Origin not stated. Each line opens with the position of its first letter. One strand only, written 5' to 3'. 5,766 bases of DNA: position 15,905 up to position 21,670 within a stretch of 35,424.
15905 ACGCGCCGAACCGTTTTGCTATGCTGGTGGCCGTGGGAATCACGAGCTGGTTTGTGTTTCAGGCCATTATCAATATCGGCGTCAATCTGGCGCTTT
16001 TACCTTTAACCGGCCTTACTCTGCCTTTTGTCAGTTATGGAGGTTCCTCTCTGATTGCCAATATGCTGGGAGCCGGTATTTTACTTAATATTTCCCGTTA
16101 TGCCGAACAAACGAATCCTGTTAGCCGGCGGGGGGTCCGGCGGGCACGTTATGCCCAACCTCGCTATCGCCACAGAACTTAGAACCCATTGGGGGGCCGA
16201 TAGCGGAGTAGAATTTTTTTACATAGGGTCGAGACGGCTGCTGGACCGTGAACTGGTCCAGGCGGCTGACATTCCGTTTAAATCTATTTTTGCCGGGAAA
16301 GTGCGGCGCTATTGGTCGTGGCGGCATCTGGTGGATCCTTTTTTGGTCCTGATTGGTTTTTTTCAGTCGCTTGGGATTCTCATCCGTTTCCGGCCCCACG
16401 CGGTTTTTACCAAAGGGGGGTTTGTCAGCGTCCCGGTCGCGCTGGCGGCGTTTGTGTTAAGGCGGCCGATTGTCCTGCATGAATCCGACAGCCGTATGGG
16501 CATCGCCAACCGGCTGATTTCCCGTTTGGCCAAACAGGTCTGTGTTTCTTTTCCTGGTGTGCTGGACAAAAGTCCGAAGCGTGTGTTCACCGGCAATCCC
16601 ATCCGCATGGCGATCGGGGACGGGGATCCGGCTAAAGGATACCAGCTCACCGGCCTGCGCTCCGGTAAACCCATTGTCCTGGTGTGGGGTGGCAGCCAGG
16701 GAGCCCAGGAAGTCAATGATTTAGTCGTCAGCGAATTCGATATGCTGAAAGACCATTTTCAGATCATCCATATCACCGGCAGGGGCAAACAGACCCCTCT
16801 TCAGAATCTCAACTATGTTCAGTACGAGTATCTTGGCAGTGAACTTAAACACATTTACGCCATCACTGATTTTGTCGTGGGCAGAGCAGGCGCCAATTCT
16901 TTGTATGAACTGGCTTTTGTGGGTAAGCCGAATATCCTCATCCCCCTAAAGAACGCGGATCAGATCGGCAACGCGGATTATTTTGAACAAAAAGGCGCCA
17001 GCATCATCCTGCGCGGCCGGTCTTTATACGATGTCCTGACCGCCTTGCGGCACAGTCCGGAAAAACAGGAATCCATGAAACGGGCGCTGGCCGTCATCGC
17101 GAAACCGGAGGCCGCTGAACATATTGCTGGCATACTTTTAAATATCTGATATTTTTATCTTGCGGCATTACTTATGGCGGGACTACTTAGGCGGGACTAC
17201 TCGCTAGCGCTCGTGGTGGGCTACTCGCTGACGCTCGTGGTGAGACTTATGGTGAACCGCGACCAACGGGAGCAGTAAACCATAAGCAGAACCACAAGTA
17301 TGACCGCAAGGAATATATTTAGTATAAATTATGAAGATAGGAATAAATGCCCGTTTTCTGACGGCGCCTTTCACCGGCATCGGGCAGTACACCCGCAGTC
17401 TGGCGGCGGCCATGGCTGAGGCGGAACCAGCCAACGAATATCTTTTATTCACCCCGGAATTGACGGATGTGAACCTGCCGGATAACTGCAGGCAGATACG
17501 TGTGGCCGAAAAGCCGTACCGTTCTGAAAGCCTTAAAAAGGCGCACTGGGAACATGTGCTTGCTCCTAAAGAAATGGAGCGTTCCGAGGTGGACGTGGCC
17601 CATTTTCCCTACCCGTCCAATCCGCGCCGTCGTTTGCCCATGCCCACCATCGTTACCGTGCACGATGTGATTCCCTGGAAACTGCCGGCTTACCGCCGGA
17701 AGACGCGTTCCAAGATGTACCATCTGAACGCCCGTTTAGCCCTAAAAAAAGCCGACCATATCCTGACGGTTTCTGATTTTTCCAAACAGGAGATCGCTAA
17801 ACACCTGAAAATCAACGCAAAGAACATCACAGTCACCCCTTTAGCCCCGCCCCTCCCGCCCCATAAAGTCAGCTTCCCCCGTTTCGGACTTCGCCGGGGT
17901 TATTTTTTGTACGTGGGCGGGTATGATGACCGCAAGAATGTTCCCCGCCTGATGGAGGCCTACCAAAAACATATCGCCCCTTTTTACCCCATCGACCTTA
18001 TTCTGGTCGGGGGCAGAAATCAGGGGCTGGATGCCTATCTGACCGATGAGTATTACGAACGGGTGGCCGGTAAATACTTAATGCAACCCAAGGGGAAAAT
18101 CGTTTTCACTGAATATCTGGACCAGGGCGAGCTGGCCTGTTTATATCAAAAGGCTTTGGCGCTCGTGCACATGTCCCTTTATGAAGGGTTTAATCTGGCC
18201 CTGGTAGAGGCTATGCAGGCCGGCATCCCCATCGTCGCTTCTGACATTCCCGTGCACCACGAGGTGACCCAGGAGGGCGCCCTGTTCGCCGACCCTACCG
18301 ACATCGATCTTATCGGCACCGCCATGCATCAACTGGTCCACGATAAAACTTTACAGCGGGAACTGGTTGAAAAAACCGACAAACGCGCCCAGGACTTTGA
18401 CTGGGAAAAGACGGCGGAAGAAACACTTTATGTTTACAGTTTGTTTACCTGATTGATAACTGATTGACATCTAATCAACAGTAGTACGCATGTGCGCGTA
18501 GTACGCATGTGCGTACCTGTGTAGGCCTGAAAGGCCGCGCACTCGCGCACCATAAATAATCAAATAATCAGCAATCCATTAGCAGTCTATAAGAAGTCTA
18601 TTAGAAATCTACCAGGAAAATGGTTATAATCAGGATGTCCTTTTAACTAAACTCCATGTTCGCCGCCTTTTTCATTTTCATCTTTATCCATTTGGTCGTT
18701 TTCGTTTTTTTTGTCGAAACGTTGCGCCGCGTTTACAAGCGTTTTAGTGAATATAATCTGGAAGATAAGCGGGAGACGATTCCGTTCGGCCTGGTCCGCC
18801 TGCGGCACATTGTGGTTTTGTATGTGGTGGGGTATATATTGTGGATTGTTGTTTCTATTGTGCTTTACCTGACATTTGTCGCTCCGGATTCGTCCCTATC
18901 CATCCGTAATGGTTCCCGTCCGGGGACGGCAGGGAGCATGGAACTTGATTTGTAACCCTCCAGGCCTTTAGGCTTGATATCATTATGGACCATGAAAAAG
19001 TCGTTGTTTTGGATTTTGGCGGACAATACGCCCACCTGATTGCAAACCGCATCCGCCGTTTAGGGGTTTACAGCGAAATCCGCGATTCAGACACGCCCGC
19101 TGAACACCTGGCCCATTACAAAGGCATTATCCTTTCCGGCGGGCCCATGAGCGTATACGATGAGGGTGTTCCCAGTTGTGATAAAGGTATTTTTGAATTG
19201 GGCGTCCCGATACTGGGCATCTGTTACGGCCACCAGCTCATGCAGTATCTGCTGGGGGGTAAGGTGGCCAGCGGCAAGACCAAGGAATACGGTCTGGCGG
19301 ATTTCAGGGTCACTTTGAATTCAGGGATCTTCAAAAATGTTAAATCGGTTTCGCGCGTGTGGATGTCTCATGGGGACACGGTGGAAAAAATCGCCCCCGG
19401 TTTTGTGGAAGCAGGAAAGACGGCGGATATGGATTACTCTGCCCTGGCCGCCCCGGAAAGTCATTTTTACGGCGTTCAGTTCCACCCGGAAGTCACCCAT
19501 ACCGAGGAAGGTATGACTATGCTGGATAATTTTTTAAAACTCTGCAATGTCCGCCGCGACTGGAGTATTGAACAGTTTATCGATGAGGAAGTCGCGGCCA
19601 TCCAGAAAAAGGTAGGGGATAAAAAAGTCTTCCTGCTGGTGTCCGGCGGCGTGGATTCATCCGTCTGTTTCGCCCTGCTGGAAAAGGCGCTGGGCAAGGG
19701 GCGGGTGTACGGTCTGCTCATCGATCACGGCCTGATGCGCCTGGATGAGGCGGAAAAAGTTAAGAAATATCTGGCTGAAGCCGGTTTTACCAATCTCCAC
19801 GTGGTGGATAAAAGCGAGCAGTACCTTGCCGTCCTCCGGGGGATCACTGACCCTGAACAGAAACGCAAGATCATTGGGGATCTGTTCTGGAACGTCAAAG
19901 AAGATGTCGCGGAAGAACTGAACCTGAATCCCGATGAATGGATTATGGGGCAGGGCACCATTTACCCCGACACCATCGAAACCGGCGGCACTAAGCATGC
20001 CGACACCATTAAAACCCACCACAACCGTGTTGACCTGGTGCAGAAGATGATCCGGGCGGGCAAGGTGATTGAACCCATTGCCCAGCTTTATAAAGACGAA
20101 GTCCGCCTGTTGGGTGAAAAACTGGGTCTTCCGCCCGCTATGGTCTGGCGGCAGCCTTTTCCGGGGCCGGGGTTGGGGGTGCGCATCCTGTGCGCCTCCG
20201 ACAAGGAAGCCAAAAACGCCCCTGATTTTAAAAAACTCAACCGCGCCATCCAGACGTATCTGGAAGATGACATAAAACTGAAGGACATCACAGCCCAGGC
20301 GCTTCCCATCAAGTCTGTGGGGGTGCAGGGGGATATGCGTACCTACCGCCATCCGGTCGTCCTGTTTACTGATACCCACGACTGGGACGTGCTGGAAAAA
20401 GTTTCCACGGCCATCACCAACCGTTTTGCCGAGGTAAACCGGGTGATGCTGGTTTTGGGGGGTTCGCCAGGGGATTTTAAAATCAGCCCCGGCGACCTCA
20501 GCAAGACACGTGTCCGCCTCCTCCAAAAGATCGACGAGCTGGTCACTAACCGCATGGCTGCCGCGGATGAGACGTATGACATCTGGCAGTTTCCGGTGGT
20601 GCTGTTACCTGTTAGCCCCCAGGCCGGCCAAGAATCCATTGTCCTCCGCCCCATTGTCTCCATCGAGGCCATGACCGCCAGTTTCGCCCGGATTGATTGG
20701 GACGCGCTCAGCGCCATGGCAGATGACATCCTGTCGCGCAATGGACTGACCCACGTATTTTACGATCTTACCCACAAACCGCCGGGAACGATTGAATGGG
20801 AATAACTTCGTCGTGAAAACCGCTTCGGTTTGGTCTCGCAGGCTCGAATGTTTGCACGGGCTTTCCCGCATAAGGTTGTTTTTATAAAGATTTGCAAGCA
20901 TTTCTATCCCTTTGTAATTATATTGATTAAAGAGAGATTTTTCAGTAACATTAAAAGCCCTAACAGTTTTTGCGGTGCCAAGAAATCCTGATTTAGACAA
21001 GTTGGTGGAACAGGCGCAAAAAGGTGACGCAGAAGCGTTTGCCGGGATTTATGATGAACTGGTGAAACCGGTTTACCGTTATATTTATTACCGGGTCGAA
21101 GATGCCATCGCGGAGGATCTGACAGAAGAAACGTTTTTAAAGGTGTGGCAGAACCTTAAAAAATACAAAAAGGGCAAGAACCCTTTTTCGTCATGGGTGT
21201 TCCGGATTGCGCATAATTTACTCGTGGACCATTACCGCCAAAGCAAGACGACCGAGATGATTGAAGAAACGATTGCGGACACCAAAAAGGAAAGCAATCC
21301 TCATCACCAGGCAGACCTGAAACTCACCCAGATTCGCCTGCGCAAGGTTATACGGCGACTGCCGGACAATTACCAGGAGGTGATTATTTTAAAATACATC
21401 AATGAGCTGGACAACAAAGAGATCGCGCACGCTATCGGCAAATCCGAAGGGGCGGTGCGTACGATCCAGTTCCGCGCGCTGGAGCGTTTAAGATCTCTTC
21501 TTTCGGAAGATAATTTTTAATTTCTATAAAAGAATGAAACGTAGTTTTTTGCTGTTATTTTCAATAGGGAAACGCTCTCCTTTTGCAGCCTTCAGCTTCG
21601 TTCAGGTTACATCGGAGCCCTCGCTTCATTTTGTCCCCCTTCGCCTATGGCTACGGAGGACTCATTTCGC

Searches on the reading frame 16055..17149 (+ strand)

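Call 8: search_protein_families(library=pfam, max_evalue=0.001, proteins=[window:16055-17149:+])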
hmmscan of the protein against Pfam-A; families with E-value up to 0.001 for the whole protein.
window:16055-17149:+ (364 aa): 3 families
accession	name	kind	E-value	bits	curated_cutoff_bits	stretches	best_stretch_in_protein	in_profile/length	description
PF03033.26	Glyco_transf_28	-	5.8e-32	111.1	26.2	1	21-163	1-138/139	Glycosyltransferase family 28 N-terminal domain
PF04101.22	Glyco_tran_28_C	-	1.7e-26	93.7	22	1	207-356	1-165/166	Glycosyltransferase family 28 C-terminal domain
PF00201.24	UDPGT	-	0.00096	18.5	19.5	0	274-332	344-403/499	UDP-glucoronosyl and UDP-glucosyl transferase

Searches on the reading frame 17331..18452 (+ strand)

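Call 8: search_protein_families(library=pfam, max_evalue=0.001, proteins=[window:17331-18452:+])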
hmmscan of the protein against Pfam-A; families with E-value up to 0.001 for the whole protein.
window:17331-18452:+ (373 aa): 5 families
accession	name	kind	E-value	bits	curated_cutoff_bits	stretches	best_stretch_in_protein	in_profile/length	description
PF00534.26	Glycos_transf_1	-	1.3e-21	77.3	26.4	1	190-351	16-171/172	Glycosyl transferases group 1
PF13692.12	Glyco_trans_1_4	-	3.5e-18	66.7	27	1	191-338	3-142/142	Glycosyl transferases group 1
PF13439.12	Glyco_transf_4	-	4.6e-15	56.5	28.5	1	16-170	3-163/170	Glycosyltransferase Family 4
PF13579.12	Glyco_trans_4_4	-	1.1e-09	39.3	29.7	1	15-171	1-157/158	Glycosyl transferase 4-like domain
PF20706.3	GT4-conflict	-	4e-08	33.1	26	1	107-305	109-312/385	Family 4 Glycosyltransferase in conflict systems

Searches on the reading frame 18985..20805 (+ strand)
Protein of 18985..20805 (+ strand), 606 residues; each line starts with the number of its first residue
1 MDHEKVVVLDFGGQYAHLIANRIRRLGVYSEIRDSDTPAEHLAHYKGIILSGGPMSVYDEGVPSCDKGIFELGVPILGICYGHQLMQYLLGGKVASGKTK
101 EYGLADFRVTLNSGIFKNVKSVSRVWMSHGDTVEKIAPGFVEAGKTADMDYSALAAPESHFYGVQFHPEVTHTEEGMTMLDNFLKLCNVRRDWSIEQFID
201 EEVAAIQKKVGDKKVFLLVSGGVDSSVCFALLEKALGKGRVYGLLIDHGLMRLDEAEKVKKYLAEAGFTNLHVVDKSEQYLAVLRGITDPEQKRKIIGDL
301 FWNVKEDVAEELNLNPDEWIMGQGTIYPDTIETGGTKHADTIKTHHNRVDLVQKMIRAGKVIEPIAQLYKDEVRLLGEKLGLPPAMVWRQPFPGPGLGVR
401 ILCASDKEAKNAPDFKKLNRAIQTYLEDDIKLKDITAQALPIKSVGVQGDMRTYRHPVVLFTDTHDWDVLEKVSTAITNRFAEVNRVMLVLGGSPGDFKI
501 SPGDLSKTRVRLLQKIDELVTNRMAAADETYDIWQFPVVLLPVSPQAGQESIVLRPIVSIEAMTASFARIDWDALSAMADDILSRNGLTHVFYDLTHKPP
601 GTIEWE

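Call 8: search_protein_families(library=pfam, max_evalue=0.001, proteins=[window:18985-20805:+])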
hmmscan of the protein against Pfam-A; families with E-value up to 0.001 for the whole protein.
window:18985-20805:+ (606 aa): 5 families
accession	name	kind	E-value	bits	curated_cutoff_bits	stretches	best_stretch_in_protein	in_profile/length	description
PF00117.34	GATase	-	1.2e-45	156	22.8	1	7-184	1-187/190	Glutamine amidotransferase class-I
PF00958.27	GMP_synt_C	-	1.6e-23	83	27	2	525-605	4-92/92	GMP synthase C terminal domain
PF02540.23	NAD_synthase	-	2.1e-09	37.3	21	1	196-277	6-82/242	NAD synthase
PF07722.19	Peptidase_C26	-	1.5e-08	35.1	20.5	1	70-169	102-219/219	Peptidase C26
PF00764.25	Arginosuc_synth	-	0.00091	19.7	27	0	214-281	1-66/162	Arginosuccinate synthase N-terminal HUP domain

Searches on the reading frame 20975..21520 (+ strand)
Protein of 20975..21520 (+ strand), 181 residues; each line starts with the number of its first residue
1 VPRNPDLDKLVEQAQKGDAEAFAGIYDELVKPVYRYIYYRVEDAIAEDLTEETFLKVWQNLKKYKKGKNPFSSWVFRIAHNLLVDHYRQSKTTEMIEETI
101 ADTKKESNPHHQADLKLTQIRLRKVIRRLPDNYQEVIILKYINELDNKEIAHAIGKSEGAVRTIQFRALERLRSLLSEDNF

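Call 8: search_protein_families(library=pfam, max_evalue=0.001, proteins=[window:20975-21520:+])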
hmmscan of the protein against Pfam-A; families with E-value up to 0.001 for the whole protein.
window:20975-21520:+ (181 aa): 4 families
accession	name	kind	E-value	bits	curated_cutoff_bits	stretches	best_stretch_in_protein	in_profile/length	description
PF04542.20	Sigma70_r2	-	1.5e-16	60.4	24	1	26-91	2-69/71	Sigma-70 region 2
PF08281.18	Sigma70_r4_2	-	8.3e-12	45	25.7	1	121-172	3-54/54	Sigma-70, region 4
PF04545.22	Sigma70_r4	-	3.6e-10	39.6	24.1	1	126-173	2-49/50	Sigma-70, region 4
PF07638.17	Sigma70_ECF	-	0.00014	22.3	21.1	1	7-162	4-169/185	ECF sigma factor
